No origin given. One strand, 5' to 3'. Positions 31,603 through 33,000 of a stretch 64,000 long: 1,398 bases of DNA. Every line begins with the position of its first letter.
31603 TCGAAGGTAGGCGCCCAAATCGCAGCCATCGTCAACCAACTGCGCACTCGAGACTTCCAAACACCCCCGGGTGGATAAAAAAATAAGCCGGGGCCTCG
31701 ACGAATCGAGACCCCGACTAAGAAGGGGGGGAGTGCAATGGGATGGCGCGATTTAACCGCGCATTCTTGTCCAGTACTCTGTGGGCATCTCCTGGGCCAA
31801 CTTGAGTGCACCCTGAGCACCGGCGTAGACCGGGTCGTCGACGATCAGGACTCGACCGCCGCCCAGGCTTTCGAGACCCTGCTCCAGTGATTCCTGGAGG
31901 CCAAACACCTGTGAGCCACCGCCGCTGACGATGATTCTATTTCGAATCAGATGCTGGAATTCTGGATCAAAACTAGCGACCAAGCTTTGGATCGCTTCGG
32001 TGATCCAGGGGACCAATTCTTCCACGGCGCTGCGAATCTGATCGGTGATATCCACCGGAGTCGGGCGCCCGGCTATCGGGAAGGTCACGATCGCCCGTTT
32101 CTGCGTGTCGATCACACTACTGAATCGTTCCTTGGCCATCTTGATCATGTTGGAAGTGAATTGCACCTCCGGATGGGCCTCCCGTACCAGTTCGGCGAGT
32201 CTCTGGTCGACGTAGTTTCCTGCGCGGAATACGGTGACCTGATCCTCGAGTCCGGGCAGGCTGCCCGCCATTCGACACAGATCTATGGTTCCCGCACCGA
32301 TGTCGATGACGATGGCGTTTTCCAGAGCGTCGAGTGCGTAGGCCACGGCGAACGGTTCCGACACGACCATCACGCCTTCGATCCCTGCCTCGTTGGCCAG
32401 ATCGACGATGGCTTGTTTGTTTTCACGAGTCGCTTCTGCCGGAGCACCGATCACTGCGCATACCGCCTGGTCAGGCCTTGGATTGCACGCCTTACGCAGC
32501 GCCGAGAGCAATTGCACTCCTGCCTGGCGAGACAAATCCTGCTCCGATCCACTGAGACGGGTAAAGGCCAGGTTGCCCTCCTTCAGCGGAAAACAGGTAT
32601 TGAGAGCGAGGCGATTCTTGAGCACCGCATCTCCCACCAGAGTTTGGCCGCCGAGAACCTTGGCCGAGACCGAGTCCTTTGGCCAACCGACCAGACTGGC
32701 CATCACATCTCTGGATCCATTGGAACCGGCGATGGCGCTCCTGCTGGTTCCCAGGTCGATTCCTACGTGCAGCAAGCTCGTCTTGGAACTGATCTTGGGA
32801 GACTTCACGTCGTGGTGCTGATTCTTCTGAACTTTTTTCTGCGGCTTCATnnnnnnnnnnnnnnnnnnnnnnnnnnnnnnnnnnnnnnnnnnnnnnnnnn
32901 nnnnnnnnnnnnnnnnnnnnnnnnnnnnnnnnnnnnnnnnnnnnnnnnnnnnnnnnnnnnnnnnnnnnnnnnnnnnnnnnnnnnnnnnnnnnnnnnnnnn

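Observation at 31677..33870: MamK-family actin-like ATPase coupled to an uncharacterised coiled-coil/Pro-rich partner, present in addition to MreB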

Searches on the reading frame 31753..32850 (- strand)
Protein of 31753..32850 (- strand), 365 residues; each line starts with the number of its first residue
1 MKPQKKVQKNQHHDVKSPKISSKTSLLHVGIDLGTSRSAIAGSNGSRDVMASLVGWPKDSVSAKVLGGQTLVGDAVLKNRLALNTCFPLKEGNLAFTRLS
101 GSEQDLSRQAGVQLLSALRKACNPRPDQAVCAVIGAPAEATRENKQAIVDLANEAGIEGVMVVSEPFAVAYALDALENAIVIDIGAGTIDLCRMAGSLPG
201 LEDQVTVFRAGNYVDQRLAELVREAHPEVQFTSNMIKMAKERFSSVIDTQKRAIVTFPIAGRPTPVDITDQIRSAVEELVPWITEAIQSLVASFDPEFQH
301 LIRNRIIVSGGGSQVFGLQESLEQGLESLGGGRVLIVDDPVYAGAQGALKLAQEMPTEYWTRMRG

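Call 3: search_protein_families(library=pfam, proteins=[window:31753-32850:-], max_evalue=1)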
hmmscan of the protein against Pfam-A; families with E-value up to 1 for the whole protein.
window:31753-32850:- (365 aa): 8 families
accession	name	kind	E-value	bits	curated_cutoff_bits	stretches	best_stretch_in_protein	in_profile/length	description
PF06723.19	MreB_Mbl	-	9.4e-23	81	27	1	28-355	3-322/327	MreB/Mbl protein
PF00012.26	HSP70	-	1.6e-06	27.1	20.6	1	108-192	111-201/599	Hsp70 protein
PF25229.1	Salactin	-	4e-06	26.6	27.1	1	169-355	140-334/335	Salactin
PF00022.25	Actin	-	6e-06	25.5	27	2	128-233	93-202/410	Actin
PF21523.3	ParM_N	-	0.011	16.3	27.4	1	173-315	1-126/159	Plasmid segregation protein ParM, C-terminal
PF22128.2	Alp7A_like_C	-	0.012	15.9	22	1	179-327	2-138/156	Alp7A C-terminal domain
PF09559.15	Cas6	-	0.12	12.8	26.7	1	255-290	3-38/191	Cas6 Crispr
PF14450.12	FtsA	-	0.19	12.5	31.8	1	180-345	1-125/127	Cell division protein FtsA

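Call 4: search_protein_families(library=ncbifam, proteins=[window:31753-32850:-], max_evalue=1)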
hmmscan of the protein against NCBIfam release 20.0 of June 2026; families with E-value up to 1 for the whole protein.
window:31753-32850:- (365 aa): 22 families
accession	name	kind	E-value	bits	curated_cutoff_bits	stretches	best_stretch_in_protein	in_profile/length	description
NF040964.1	MamK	subfamily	6.1e-117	390.4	400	1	27-363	1-330/335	MamK family actin-like protein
NF053558.1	BeeR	equivalog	3.4e-50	171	530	1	27-361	1-346/349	BeeR family actin-like protein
NF010539.0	PRK13927.1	subfamily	3.6e-21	75.4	293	1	28-355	8-329/339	rod shape-determining protein MreB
TIGR00904.1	mreB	subfamily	3.1e-17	62.6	365.75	1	121-354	96-328/334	MreB/Mrl family cell shape determining protein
NF010540.1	PRK13929.1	exception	9.9e-14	51.1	515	1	63-327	40-303/334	rod-share determining protein MreBH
NF011660.0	PRK15080.1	equivalog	2.7e-10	39.9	182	1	132-189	97-153/277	ethanolamine utilization protein EutJ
TIGR01991.1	HscA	equivalog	1.7e-08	33.5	708.55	1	113-323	113-334/600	Fe-S protein assembly chaperone HscA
NF053533.1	salactin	equivalog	4.6e-08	32.5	400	1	168-354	140-334/335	actin-like salactin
NF003520.0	PRK05183.1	subfamily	6.3e-08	31.5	620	1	113-192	133-217/621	Fe-S protein assembly chaperone HscA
TIGR02529.1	EutJ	subfamily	7.7e-08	32.1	152.1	1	132-191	64-122/239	ethanolamine utilization protein EutJ family protein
NF001413.0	PRK00290.1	equivalog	3.6e-07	28.9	648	1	113-192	116-199/625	molecular chaperone DnaK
TIGR02350.1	prok_dnaK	equivalog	1.6e-06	26.8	822.55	1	111-192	111-198/596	molecular chaperone DnaK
NF009947.0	PRK13411.1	equivalog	4e-06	25.2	1002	1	128-192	132-201/662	molecular chaperone DnaK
NF009946.0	PRK13410.1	equivalog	1.1e-05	23.8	1019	1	129-194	135-204/669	molecular chaperone DnaK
NF010498.0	PRK13917.1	equivalog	2.3e-05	23.8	417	1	179-352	187-334/344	plasmid segregation protein ParM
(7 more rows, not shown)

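Call 5: search_solved_structures(query=window:31753-32850:-, max_evalue=0.01, show_alignments=2)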
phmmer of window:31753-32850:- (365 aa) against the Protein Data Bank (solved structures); distinct sequences matched with E-value up to 0.01: 125 (the best 60 are shown).
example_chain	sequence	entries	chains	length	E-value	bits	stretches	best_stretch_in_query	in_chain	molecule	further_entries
5ljw_A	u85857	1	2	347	3.9e-82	279.3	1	26-363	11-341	Actin-like ATPase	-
5jyg_A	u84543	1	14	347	3.9e-82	279.3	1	26-363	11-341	Actin-like ATPase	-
5ljv_A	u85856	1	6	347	5.4e-82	278.8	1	26-363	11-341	Actin-like ATPase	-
8r2n_A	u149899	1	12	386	1.3e-29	106.6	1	21-361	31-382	Actin/actin family protein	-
7e1c_A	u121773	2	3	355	1.2e-10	44.3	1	20-325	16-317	Cell shape-determining protein MreB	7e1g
1jce_A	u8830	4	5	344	1.7e-10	43.8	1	132-348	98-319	ROD SHAPE-DETERMINING PROTEIN MREB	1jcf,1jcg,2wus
8azg_M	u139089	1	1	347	1.3e-09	40.9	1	88-326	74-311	Cell shape-determining protein MreB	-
7zpt_M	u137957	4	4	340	1.9e-09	40.3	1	123-326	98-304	Cell shape-determining protein MreB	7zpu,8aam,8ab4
5obw_A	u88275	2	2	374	3.5e-09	39.4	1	27-345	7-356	Chaperone protein DnaK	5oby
5obx_A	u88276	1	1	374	5.6e-09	38.8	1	27-345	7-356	Chaperone protein DnaK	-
5obu_A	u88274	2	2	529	1e-08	37.9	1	27-345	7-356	Chaperone protein DnaK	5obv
4czf_A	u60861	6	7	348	1.6e-08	37.3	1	118-352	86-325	ROD SHAPE-DETERMINING PROTEIN MREB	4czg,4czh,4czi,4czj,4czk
4czl_A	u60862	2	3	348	1.6e-08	37.3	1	118-352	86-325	ROD SHAPE-DETERMINING PROTEIN MREB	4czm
4cze_A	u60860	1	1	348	3e-08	36.4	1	129-352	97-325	ROD SHAPE-DETERMINING PROTEIN MREB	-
2v7y_A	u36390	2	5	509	6.8e-08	35.2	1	29-323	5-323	CHAPERONE PROTEIN DNAK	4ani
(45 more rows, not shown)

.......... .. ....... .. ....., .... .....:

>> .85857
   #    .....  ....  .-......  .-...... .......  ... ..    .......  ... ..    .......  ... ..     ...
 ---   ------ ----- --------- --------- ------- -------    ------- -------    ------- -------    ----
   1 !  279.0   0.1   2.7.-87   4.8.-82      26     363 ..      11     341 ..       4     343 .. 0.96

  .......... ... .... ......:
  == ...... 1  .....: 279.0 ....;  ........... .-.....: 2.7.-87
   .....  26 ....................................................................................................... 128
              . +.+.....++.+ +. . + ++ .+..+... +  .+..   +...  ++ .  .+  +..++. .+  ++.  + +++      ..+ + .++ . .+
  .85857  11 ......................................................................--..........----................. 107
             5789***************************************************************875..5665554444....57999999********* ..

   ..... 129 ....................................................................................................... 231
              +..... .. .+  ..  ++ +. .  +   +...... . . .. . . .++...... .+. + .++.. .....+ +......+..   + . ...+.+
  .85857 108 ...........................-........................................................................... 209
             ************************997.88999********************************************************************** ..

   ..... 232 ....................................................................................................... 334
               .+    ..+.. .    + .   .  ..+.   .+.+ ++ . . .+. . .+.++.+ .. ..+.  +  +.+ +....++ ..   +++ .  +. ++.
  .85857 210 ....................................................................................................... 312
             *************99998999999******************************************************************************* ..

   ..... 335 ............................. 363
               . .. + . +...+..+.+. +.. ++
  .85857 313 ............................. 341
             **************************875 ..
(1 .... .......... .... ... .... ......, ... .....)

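Call 8: find_related_loci(query=window:31753-32850:-, collection=genome_contigs, flank=8000)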
Query window:31753-32850:- (365 aa) in genome_contigs; peptide patterns used: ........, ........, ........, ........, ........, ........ (x = any residue, [..] = any of these).
149 stretches matched a pattern; 48 encode a relative of the query (tblastn E <= 1e-3); 48 distinct loci.
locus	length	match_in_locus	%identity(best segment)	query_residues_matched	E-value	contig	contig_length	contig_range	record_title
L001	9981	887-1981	98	1-365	0e+0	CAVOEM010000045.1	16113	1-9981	MAG: Planctomycetes bacterium UBA1146 isolate CBN3_331.54 genome assembly, contig: Ga0302139_10000708, whole genome shot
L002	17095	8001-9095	97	1-365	0e+0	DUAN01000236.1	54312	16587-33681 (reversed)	MAG TPA_asm: Planctomycetota bacterium isolate UWMA-0276 NODE_892_length_54312_cov_0.569458, whole genome shotgun sequen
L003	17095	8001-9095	96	1-365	0e+0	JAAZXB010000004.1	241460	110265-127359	MAG: Planctomycetota bacterium isolate bin110s NODE_4_length_241460_cov_16.087322, whole genome shotgun sequence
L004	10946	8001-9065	92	11-365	0e+0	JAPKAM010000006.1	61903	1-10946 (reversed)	MAG: Planctomycetota bacterium isolate ANT-12 NODE_208_length_61903_cov_13.785765, whole genome shotgun sequence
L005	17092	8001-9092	82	1-364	0e+0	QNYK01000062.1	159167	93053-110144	MAG: Bacillota bacterium isolate MAG 7 Ga0232646_1000016, whole genome shotgun sequence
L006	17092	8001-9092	82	1-364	0e+0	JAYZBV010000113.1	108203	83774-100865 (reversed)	MAG: Planctomycetota bacterium isolate XB_MAG1214 DB_MAG1214_0113, whole genome shotgun sequence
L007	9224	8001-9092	80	1-364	0e+0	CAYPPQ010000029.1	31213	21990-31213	MAG TPA_asm: uncultured Planctomycetia bacterium isolate binchicken_co147_300 genome assembly, contig: NODE_4966_length_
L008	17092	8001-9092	79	1-364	0e+0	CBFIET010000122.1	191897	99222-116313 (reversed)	MAG: Planctomycetota bacterium isolate Co_bin_687_orig genome assembly, contig: Co_bin_687_orig_Co_c_000002637366, whole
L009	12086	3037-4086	73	14-363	1e-172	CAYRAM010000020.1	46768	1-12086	MAG TPA_asm: uncultured Planctomycetia bacterium isolate binchicken_co275_63 genome assembly, contig: NODE_707_length_46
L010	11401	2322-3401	71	6-363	2e-170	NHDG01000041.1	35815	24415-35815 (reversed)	MAG: Planctomycetia bacterium TMED53 MHASMcontig_1079567, whole genome shotgun sequence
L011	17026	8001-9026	59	23-364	7e-139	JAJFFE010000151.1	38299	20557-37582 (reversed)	MAG: Planctomycetota bacterium isolate OFTM36 OFTM36_150, whole genome shotgun sequence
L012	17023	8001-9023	58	23-363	8e-135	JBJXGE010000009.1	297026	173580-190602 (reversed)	MAG: Planctomycetota bacterium isolate F1F2.bin.342 k127_93724, whole genome shotgun sequence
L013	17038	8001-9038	56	20-364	3e-133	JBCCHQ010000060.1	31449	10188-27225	MAG: Planctomycetota bacterium isolate P01_B01_bin.70 k141_764577_length_31449_cov_11.7465, whole genome shotgun sequenc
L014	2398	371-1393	48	23-363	4e-115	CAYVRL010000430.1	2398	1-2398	MAG TPA_asm: uncultured Planctomycetales bacterium isolate SRP216583_co2_80 genome assembly, contig: NODE_45152_length_2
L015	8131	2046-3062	49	22-363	5e-108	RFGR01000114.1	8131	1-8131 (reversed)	MAG: Planctomycetota bacterium isolate J029 k99_902796, whole genome shotgun sequence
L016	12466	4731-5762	48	20-363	1e-107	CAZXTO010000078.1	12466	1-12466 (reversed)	MAG TPA_asm: uncultured Planctomycetales bacterium isolate SRP167671_co2_171 genome assembly, contig: NODE_6589_length_1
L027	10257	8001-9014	47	26-364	1e-101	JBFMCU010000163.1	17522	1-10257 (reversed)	MAG: Planctomycetota bacterium isolate MAG201 MAG201_163, whole genome shotgun sequence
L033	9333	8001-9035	45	23-364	2e-99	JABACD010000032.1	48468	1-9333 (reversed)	MAG: Planctomycetota bacterium isolate bin99p NODE_32_length_48468_cov_7.135790, whole genome shotgun sequence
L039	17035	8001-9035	47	21-364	6e-98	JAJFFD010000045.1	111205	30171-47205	MAG: Planctomycetota bacterium isolate OFTM109 OFTM109_44, whole genome shotgun sequence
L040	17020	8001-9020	44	26-364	5e-96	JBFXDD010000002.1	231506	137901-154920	MAG: Planctomycetota bacterium isolate CA_2019_TPBS_85 NODE_483_length_231506_cov_84.764776_TPBS, whole genome shotgun s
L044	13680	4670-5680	46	26-364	8e-93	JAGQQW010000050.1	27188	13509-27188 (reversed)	MAG: Planctomycetota bacterium isolate HKST-UBA76 NODE_50_length_27188_cov_3.725536, whole genome shotgun sequence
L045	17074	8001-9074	45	1-364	2e-103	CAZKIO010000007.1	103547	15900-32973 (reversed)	MAG TPA_asm: uncultured Planctomycetaceae bacterium isolate SRP287453_co1_19 genome assembly, contig: NODE_221_length_10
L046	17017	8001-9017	49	26-364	2e-104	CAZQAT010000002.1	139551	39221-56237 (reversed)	MAG TPA_asm: uncultured Planctomycetaceae bacterium isolate binchicken_co97_304 genome assembly, contig: NODE_252_length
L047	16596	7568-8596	47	26-365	9e-99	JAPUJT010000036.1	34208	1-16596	MAG: Planctomycetota bacterium isolate KW1-S15_114 KW1-S15_114_cg36, whole genome shotgun sequence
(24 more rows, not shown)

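Call 20: search_protein_families(library=pfam, proteins=[L039:6368-7138:+, L040:6245-7156:+, L039:7141-7926:+, L044:3482-4288:+, L039:4551-6206:+, L039:9058-9777:-], max_evalue=0.01)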
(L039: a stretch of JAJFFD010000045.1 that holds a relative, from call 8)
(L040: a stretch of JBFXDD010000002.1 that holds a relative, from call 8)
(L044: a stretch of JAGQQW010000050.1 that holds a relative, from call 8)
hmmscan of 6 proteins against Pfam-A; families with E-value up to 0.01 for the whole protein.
L039:6368-7138:+ (256 aa): 5 families
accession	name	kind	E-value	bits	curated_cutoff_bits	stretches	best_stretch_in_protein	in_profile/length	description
PF13614.12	AAA_31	-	3.9e-12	46.9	27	1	66-209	3-151/177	AAA domain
PF01656.29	CbiA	-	6.6e-06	26.5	25.4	1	69-200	3-54/125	CobQ/CobB/MinD/ParA nucleotide binding domain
PF10609.15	ParA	-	9e-06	25.7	27.1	1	65-184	4-121/246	NUBPL iron-transfer P-loop NTPase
PF09140.17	MipZ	-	0.00012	21.9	20.7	1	67-199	3-123/262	ATPase MipZ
PF25199.1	nSTAND_NTPase5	-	0.00035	20.9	34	1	40-131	17-107/145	Novel STAND NTPase 5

L040:6245-7156:+ (303 aa): 3 families
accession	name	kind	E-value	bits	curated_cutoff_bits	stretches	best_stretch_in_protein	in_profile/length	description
PF13614.12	AAA_31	-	1.9e-11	44.7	27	1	122-261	12-156/177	AAA domain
PF10609.15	ParA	-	1.8e-06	28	27.1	1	113-279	5-170/246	NUBPL iron-transfer P-loop NTPase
PF01656.29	CbiA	-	6e-05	23.4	25.4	1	116-286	3-85/125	CobQ/CobB/MinD/ParA nucleotide binding domain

L039:7141-7926:+ (261 aa): 1 family
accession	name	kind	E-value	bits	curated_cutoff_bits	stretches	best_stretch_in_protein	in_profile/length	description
PF08227.16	DASH_Hsk3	-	0.0026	18.6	24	1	187-214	4-31/45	DASH complex subunit Hsk3 like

L044:3482-4288:+ (268 aa): 0 families

L039:4551-6206:+ (551 aa): 3 families
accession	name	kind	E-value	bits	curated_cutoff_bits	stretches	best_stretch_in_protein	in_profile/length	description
PF17392.7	Urocanase_C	-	2.2e-90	301.8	23.6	1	345-539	1-195/196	Urocanase C-terminal domain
PF01175.24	Urocanase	-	2e-85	286.1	23.2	1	134-342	1-209/209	Urocanase Rossmann-like domain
PF17391.7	Urocanase_N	-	2e-55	186.5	23.2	1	6-131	2-127/127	Urocanase N-terminal domain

L039:9058-9777:- (239 aa): 4 families
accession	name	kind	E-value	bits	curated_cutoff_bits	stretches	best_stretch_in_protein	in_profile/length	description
PF13419.12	HAD_2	-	5.7e-20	72.6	23.8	1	8-203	1-177/178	Haloacid dehalogenase-like hydrolase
PF00702.32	Hydrolase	-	3.8e-19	70.3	26.4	1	6-192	2-185/191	haloacid dehalogenase-like hydrolase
PF13242.12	Hydrolase_like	-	6.9e-10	39.1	22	1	159-224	3-70/75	HAD-hyrolase-like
PF12710.13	HAD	-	1.3e-05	26.1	27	1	8-188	1-183/189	haloacid dehalogenase-like hydrolase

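Call 22: find_homologous_proteins(query=window:31753-32850:-, max_evalue=1e-10)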
Query window:31753-32850:- (365 aa): 3208 proteins with E <= 1e-10 among 8000 candidates; the best 120 are listed.
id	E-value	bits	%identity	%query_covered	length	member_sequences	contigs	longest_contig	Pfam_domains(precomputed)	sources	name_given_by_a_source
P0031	1.8e-227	772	97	100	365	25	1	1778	PF00012.27,PF06723.20,PF25229.2,PF00022.26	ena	-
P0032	8.2e-193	658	82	100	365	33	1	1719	PF00012.27,PF06723.20,PF00022.26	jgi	-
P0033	9.3e-188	641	79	100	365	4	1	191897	PF00012.27,PF06723.20,PF25229.2,PF00022.26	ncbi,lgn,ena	-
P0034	1.9e-177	608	76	100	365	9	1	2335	PF00012.27,PF06723.20,PF00022.26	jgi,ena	-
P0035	2.1e-173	594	73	100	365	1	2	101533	PF00012.27,PF22128.3,PF06723.20,PF25229.2,PF00022.26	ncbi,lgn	-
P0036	1.8e-172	591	74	100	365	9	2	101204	PF00012.27,PF06723.20,PF00022.26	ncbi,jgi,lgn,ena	jgi:rod shape-determining protein MreB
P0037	4.6e-172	590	73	100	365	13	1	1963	PF00012.27,PF22128.3,PF06723.20,PF00022.26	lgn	-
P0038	5.9e-167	573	73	98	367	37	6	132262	PF00012.27,PF06723.20,PF25229.2,PF00022.26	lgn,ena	-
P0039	5.2e-164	563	72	96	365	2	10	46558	PF00012.27,PF06723.20,PF25229.2,PF00022.26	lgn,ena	-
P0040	5.6e-164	563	73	96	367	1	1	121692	PF00012.27,PF06723.20,PF25229.2,PF00022.26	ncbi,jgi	-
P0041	2.1e-163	561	72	96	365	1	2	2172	PF00012.27,PF06723.20,PF25229.2,PF00022.26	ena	-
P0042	4.0e-161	554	71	98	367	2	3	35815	PF01869.27,PF00012.27,PF06723.20,PF25229.2,PF00022.26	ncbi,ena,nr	ncbi:MAG: hypothetical protein CBC13_03000 [Planctomycetia bacterium TMED53]|nr:MAG: hypothetical pr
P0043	4.5e-158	544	68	99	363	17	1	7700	PF00012.27,PF06723.20,PF25229.2,PF00022.26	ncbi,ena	-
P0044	8.8e-150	517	63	99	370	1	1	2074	PF00012.27,PF06723.20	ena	-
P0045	7.4e-146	504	61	99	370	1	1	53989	PF00012.27,PF06723.20,PF00022.26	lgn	-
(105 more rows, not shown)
